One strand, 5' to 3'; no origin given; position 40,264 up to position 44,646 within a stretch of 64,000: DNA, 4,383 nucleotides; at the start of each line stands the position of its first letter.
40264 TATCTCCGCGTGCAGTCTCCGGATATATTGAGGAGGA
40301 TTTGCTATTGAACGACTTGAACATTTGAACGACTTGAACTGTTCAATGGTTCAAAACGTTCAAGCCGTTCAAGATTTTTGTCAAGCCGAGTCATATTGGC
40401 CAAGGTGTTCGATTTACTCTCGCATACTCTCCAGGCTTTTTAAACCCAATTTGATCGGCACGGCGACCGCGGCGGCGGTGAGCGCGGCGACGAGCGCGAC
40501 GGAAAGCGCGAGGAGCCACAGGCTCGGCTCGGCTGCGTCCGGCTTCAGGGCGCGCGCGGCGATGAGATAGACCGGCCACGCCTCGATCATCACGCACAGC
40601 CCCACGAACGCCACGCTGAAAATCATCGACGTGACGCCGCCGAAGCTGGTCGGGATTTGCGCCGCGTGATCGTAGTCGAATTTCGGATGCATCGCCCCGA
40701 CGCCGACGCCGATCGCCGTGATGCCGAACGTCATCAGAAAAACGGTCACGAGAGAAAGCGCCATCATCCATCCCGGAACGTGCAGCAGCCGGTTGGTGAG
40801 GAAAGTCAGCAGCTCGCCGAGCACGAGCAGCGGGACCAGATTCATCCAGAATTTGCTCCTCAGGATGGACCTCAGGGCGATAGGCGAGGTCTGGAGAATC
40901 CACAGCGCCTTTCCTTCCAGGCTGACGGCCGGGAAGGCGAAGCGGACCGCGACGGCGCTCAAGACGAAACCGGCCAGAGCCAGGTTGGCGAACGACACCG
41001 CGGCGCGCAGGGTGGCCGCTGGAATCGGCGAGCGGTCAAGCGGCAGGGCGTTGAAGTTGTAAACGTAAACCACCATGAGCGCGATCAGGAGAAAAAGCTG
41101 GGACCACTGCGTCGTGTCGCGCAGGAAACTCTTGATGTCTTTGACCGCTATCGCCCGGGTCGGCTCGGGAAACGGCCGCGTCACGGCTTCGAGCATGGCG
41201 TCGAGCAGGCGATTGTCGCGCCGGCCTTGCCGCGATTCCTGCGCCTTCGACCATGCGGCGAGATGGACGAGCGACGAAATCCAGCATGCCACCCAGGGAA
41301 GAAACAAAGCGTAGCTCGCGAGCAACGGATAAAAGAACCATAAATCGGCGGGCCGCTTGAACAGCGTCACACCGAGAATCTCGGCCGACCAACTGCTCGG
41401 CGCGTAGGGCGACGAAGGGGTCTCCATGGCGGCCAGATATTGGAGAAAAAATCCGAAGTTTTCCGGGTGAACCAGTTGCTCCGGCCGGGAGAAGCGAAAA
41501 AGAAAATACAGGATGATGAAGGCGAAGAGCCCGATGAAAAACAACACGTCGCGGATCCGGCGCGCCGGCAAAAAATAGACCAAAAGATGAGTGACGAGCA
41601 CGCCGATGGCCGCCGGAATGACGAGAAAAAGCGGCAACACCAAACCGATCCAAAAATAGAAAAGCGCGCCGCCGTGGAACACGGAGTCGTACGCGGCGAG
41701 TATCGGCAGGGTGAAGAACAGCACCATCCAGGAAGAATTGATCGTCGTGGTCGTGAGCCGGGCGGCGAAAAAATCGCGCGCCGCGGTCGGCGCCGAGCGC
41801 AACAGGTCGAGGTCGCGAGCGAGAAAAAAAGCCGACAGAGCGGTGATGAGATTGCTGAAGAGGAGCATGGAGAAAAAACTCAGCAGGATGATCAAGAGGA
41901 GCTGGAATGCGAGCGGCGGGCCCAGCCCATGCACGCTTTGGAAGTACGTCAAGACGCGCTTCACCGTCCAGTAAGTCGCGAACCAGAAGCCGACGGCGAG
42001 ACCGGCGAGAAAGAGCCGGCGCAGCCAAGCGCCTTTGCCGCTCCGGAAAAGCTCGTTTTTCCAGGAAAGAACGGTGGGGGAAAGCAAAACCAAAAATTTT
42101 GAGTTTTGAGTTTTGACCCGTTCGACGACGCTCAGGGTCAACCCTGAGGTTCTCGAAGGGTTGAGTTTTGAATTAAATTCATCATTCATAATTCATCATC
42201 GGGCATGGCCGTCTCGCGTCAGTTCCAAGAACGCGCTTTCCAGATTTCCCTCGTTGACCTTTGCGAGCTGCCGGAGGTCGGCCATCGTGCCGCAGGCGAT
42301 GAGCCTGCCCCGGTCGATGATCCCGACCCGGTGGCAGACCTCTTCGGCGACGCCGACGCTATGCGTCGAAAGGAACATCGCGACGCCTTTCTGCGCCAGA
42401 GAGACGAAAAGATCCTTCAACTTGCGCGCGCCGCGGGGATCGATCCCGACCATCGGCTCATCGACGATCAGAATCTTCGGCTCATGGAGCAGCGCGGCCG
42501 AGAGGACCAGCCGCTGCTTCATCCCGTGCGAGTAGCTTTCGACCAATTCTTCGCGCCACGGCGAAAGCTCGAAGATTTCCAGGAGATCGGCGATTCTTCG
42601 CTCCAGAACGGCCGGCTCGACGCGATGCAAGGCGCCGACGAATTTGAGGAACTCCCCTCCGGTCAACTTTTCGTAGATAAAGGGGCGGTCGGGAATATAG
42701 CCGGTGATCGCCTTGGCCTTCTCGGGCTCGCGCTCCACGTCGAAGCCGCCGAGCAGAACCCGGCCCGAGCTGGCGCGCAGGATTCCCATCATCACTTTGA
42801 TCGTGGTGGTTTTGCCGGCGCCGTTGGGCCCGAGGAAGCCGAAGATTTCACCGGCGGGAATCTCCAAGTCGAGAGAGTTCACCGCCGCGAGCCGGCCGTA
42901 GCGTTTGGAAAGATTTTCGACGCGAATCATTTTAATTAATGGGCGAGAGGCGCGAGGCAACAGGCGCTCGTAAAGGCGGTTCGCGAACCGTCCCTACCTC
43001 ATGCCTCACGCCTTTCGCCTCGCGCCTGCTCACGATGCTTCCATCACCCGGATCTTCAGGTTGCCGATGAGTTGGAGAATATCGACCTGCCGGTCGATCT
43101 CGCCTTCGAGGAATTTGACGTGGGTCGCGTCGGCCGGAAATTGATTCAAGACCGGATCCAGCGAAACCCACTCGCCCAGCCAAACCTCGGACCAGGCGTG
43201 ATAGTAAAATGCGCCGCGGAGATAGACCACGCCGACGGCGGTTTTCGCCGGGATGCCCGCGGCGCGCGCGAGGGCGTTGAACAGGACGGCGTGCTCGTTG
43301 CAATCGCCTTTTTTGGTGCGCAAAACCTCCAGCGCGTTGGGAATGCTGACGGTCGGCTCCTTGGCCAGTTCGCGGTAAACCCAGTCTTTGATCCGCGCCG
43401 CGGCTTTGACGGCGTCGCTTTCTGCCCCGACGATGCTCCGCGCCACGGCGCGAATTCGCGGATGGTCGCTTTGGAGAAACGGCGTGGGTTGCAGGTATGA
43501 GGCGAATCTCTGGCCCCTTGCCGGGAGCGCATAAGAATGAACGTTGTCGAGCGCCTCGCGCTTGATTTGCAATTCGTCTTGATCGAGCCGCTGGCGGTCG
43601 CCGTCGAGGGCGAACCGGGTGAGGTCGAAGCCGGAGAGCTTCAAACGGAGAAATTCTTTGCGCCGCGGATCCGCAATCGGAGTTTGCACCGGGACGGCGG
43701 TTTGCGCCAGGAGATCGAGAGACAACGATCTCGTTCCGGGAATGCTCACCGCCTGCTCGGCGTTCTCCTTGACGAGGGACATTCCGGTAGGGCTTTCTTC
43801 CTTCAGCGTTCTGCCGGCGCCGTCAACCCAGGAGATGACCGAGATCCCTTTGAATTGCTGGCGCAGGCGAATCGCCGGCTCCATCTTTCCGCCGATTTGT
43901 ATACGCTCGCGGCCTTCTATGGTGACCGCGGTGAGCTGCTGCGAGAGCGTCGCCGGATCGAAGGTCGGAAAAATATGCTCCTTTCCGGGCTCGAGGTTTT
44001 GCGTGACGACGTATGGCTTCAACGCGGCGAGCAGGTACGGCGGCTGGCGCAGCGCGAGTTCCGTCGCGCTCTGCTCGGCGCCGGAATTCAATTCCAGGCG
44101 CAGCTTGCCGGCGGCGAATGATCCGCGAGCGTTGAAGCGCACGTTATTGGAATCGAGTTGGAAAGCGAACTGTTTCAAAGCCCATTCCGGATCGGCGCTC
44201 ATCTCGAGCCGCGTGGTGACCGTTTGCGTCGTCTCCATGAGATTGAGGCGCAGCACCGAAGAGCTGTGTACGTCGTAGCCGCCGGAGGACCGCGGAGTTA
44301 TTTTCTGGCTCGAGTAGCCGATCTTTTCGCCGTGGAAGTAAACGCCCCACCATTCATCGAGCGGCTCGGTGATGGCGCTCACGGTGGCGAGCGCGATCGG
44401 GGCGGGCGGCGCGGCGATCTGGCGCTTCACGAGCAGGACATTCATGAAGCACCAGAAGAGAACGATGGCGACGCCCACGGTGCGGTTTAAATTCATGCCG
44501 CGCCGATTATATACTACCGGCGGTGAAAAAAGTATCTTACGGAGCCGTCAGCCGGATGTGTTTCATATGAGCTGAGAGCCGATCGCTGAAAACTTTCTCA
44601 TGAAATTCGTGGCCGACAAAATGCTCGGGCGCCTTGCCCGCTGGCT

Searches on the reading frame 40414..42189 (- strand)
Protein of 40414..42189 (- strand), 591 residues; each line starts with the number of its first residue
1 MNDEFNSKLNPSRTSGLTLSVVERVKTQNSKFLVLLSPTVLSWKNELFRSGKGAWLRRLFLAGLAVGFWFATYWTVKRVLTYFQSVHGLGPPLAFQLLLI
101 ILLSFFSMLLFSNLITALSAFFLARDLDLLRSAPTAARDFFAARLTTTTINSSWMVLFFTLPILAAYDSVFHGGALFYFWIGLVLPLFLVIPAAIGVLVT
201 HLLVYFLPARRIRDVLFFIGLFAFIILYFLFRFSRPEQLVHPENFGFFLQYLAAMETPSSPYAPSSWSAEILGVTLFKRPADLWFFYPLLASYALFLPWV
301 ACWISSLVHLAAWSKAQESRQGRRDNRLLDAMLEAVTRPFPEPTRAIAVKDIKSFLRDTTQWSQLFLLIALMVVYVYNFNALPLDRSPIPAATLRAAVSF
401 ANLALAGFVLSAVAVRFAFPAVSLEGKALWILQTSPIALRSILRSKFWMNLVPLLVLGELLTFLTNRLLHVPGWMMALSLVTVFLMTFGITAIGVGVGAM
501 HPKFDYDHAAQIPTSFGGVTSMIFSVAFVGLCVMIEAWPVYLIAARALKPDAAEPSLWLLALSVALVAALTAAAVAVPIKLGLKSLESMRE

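Call 84: search_protein_families(library=pfam, proteins=[window:40414-42189:-], max_evalue=0.00001)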
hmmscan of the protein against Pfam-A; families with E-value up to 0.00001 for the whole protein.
window:40414-42189:- (591 aa): 1 family
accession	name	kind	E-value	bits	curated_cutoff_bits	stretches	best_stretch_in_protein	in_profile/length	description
PF16949.11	ABC_tran_2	-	1.2e-105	354.9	25.7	1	54-589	6-540/542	Putative ATP-binding cassette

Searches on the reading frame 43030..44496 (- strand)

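Call 84: search_protein_families(library=pfam, proteins=[window:43030-44496:-], max_evalue=0.00001)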
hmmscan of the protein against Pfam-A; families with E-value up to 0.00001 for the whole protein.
window:43030-44496:- (488 aa): 2 families
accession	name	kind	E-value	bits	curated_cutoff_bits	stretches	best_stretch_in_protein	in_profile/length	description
PF01841.26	Transglut_core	-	2.7e-22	79.5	23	1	349-448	1-108/108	Transglutaminase-like superfamily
PF13471.12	Transglut_core3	-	3.7e-06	27.3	26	1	390-442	49-100/117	Transglutaminase-like superfamily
